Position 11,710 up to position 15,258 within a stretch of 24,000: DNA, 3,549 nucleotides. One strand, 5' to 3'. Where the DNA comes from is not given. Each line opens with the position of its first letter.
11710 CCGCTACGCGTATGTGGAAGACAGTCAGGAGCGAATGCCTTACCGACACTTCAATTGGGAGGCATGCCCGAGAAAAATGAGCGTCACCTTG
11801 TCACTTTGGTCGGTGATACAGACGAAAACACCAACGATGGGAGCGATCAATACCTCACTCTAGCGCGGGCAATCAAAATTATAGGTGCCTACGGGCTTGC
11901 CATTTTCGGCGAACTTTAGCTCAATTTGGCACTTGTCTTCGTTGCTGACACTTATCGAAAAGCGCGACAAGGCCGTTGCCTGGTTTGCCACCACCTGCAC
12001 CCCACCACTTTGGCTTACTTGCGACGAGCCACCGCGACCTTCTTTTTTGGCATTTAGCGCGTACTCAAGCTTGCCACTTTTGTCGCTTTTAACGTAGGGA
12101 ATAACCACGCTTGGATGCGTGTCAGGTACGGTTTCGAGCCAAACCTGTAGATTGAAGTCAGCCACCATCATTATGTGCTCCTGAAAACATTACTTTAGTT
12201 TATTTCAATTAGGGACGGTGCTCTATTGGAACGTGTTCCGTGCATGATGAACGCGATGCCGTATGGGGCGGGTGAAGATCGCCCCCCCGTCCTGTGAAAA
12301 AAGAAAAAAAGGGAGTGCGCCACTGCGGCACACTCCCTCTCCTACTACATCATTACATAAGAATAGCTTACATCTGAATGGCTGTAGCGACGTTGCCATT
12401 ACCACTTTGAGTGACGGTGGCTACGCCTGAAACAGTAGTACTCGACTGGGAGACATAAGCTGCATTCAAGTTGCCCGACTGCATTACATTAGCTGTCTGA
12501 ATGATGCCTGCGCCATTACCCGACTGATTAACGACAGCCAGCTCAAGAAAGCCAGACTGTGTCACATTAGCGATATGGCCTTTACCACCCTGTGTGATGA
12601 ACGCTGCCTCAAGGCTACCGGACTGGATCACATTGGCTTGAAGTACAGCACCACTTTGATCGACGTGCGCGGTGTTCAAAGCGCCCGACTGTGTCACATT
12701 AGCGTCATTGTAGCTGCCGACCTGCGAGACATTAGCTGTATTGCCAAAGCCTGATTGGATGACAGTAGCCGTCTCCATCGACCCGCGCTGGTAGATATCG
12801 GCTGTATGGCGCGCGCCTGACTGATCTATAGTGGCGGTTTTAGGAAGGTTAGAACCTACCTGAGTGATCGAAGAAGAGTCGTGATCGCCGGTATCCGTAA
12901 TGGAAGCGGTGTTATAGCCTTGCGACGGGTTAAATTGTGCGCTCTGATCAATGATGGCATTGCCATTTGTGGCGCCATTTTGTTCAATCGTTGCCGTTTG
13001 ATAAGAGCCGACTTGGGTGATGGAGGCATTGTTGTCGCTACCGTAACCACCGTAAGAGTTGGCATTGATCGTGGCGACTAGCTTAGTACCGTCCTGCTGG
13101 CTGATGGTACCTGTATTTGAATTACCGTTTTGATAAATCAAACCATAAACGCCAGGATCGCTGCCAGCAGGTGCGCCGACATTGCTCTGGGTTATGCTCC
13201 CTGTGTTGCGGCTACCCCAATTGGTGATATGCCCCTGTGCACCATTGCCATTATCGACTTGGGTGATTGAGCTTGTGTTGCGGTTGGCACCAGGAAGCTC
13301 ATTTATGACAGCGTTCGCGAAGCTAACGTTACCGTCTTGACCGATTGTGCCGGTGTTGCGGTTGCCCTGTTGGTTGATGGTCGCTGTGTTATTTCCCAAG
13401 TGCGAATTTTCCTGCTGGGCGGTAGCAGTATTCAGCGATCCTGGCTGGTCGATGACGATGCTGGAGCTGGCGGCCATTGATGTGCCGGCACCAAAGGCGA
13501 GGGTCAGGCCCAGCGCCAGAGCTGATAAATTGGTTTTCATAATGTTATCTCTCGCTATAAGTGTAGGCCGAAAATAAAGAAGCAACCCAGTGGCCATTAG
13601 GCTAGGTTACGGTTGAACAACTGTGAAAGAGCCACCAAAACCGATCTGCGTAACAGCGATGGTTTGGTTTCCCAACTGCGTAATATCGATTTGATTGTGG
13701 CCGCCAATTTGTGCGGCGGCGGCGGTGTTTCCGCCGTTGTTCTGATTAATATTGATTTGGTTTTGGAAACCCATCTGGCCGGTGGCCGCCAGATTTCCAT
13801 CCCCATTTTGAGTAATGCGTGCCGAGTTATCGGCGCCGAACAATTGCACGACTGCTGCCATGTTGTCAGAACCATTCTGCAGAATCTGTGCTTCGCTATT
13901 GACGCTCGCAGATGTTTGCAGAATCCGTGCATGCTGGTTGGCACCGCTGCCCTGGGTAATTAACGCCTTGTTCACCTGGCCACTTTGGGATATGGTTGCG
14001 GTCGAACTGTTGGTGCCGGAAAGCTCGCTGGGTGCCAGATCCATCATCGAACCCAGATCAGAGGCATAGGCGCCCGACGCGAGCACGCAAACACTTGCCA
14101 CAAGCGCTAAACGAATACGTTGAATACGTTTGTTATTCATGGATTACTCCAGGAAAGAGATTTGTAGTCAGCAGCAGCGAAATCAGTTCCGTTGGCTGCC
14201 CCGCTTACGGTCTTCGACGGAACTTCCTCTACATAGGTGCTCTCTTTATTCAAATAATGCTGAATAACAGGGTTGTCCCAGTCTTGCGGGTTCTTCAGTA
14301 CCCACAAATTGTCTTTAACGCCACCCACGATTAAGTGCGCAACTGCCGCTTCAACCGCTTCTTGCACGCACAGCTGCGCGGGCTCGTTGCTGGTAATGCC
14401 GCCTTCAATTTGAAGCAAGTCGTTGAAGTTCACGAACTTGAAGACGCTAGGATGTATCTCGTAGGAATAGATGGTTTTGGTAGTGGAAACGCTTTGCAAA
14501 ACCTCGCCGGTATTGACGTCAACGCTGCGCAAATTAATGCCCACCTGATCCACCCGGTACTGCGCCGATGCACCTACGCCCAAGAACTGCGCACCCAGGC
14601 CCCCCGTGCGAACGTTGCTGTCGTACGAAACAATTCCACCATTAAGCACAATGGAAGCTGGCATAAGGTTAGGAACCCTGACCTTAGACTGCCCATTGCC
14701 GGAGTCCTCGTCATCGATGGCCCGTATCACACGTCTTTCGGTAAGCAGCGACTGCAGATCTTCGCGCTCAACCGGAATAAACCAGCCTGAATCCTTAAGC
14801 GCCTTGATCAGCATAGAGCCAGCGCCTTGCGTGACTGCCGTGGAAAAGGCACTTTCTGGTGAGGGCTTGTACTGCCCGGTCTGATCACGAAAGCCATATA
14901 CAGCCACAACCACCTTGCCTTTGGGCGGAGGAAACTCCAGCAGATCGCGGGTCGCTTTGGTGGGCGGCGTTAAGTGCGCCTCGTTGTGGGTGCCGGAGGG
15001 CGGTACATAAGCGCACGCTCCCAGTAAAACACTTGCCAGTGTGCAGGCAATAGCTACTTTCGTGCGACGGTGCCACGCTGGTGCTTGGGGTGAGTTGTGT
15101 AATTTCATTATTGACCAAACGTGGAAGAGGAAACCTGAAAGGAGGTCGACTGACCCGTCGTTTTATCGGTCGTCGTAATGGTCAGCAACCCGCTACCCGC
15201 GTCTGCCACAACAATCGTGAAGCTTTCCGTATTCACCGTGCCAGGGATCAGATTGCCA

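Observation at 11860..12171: Leaderless CsgC-like ORF downstream of the locus-1 terminator: a possible non-periplasmic amyloid inhibitor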

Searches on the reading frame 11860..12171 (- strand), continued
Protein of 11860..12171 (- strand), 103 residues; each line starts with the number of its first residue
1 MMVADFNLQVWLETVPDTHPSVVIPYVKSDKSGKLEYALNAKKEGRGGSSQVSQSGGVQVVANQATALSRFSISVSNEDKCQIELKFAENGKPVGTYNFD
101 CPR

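Call 38: find_homologous_proteins(query=A2, max_evalue=0.00001)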
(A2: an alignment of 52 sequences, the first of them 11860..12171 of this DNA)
Query A2 (52 sequences) (103 aa, profile of the alignment): 21 proteins with E <= 0.00001 among 452 candidates.
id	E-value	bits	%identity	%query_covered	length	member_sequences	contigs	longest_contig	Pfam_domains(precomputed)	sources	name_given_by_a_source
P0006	1.3e-33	133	67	100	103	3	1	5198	PF10610.15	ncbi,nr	ncbi:MAG: hypothetical protein EPN41_03595 [Candidimonas sp.]|nr:MAG: hypothetical protein EPN41_035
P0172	1.3e-32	130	62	99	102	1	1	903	PF21112.5,PF10610.15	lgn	-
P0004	1.6e-32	129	70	100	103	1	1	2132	PF10610.15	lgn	-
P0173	2.4e-32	129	62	99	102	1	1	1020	PF21112.5,PF10610.15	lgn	-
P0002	3.2e-32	129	86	99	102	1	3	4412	PF10610.15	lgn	-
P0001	6.4e-32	128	98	100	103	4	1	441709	PF10610.15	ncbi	-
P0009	1.0e-31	127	64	100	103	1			PF10610.15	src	-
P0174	1.3e-31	127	65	100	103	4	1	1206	PF10610.15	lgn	-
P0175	1.7e-31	126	63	99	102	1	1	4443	PF21112.5,PF10610.15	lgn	-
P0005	4.1e-31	125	69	99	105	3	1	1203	PF10610.15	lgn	-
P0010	1.0e-30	124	56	100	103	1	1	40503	PF21112.5,PF10610.15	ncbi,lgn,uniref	ncbi:MAG TPA: curli-like amyloid fiber formation chaperone CsgH [Castellaniella sp.]|uniref:curli-li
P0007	1.1e-30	124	66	98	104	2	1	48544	PF10610.15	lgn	-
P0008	4.8e-30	122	65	99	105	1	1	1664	PF21112.5,PF10610.15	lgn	-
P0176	1.3e-29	120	55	99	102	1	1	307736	PF10610.15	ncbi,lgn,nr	ncbi:hypothetical protein H0A71_13755 [Alcaligenaceae bacterium]|nr:hypothetical protein [Alcaligena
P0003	1.8e-29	120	71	100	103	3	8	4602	PF10610.15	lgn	-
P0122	3.0e-24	103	27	92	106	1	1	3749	PF21112.5,PF10610.15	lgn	-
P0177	3.9e-23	99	27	92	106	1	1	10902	-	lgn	-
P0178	2.3e-22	97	28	92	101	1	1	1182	PF10610.15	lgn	-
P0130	4.9e-21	93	25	94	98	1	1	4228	-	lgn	-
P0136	6.5e-21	92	24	92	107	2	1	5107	-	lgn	-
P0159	5.2e-20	89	26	91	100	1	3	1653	PF21112.5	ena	-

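Call 39: find_encoding_contigs(protein=P0177, flank=8000, max_places=2)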
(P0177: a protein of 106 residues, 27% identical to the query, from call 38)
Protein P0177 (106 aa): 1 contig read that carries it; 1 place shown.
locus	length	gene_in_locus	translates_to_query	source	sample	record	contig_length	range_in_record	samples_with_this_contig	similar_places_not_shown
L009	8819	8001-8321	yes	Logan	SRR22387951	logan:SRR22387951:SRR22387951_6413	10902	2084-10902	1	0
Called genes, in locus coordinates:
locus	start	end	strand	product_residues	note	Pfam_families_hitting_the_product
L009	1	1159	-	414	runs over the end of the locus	PF05977:MFS_3, PF07690:MFS_1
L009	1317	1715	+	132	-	PF00072:Response_reg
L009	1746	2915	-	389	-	PF00144:Beta-lactamase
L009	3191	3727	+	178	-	PF10627:CsgE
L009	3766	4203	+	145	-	PF10614:CsgF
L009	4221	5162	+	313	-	PF03783:CsgG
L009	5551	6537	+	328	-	-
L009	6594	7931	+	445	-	-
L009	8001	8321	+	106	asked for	-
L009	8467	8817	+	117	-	?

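Call 40: find_encoding_contigs(protein=P0136, flank=6000, max_places=2)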
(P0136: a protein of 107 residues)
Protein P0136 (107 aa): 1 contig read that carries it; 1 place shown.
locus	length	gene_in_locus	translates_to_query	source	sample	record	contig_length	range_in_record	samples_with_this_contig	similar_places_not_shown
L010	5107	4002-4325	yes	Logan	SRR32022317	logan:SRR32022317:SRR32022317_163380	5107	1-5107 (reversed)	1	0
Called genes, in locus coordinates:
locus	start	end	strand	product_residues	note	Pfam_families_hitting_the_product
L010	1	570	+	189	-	?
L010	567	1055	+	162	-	PF13994:PgaD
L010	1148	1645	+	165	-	PF10627:CsgE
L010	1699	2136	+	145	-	PF10614:CsgF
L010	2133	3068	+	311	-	PF03783:CsgG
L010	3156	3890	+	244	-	PF07012:Curlin_rpt (weak)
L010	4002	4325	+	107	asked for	-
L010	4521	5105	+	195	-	?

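Call 41: find_encoding_contigs(protein=P0130, flank=6000, max_places=2)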
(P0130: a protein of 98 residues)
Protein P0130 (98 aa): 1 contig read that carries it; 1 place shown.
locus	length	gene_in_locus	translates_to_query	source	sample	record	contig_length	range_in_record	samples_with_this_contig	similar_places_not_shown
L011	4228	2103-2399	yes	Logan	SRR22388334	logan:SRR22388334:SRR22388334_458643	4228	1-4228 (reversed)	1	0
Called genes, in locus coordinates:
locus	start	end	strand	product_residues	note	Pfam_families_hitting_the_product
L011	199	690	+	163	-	-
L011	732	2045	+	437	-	-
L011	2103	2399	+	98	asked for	-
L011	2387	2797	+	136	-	PF10627:CsgE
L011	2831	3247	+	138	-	PF10614:CsgF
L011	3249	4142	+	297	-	PF03783:CsgG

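Call 53: find_encoding_contigs(protein=P0099, flank=6000, max_places=2)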
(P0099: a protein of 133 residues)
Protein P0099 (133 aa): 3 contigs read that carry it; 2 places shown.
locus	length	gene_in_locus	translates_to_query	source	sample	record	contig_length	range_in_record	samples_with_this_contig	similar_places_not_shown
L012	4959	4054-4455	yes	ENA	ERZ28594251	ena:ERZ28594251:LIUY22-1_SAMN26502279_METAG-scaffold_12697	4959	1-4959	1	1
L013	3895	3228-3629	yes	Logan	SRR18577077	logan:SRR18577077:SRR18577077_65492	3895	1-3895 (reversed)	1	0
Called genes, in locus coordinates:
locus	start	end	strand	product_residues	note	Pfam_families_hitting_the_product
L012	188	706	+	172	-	PF10627:CsgE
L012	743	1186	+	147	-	PF10614:CsgF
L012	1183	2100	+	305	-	PF03783:CsgG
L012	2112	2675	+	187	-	-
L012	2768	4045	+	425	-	PF07012:Curlin_rpt (faint)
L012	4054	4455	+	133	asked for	PF10610:Tafi-CsgC (weak)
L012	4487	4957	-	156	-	?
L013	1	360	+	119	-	?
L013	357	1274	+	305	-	PF03783:CsgG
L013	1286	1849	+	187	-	-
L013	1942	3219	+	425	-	PF07012:Curlin_rpt (faint)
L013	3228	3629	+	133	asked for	PF10610:Tafi-CsgC (weak)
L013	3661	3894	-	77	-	?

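Call 54: find_encoding_contigs(protein=P0056, flank=6000, max_places=2)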
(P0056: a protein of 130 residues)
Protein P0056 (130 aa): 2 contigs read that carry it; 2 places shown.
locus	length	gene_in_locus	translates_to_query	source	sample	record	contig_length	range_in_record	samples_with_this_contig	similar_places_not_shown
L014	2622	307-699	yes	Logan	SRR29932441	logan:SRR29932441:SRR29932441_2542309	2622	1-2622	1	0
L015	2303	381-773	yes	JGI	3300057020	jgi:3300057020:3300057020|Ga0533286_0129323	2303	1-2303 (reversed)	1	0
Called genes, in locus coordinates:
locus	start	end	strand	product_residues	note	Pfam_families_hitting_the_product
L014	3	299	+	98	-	?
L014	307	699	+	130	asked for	PF10610:Tafi-CsgC, PF21112:CsgH (weak)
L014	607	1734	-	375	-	PF05057:DUF676 (faint), PF07819:PGAP1 (faint), PF00561:Abhydrolase_1 (weak), PF02089:Palm_thioest, PF05990:DUF900 (weak)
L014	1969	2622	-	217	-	?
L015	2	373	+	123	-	?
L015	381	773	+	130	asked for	PF10610:Tafi-CsgC, PF21112:CsgH (weak)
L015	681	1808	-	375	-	PF05057:DUF676 (faint), PF07819:PGAP1 (faint), PF00561:Abhydrolase_1 (weak), PF02089:Palm_thioest, PF05990:DUF900 (weak)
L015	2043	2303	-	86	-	?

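Call 57: search_solved_structures(query=A2, max_evalue=1, show_alignments=2)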
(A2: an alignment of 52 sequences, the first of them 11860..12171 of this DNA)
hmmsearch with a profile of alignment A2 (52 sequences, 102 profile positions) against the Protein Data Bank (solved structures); distinct sequences matched with E-value up to 1: 3.
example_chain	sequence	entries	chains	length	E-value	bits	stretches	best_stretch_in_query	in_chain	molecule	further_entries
2xsk_A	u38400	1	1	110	5e-10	42.7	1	8-91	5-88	CSGC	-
2y2t_A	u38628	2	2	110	6.7e-10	42.3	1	8-91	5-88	CURLI PRODUCTION PROTEIN CSGC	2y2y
2n59_A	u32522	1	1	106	1.7e-06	31.4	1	16-79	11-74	Putative uncharacterized protein CsgH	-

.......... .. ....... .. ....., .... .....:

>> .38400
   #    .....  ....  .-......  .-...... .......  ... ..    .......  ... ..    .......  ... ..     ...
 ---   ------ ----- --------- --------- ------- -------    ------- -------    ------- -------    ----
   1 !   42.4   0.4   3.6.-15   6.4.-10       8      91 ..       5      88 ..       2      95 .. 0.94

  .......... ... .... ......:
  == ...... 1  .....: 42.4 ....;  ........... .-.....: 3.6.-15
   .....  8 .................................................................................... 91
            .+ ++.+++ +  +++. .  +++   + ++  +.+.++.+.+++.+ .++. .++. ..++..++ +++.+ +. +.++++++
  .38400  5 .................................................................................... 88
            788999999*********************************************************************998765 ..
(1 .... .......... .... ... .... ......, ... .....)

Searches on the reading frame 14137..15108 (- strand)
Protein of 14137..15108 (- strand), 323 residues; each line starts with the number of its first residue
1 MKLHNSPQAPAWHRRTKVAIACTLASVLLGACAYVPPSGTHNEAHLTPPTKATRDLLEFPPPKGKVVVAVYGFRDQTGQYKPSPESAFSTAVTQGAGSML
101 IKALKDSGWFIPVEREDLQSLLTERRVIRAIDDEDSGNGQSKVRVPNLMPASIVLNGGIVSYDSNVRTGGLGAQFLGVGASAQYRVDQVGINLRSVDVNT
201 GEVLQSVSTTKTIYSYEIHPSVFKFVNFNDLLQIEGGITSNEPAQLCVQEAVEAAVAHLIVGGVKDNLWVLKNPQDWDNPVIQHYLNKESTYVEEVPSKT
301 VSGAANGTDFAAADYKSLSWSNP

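Call 6: search_protein_families(library=pfam, proteins=[window:14137-15108:-], max_evalue=0.01)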
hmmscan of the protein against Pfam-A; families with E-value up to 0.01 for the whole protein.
window:14137-15108:- (323 aa): 2 families
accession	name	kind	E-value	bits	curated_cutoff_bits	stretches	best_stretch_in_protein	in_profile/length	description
PF03783.19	CsgG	-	6.2e-69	231.9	20.8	1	61-270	5-207/210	Curli production assembly/transport component CsgG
PF07794.16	DUF1633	-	0.0039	15.8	26.4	1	7-91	181-265/854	Protein of unknown function (DUF1633)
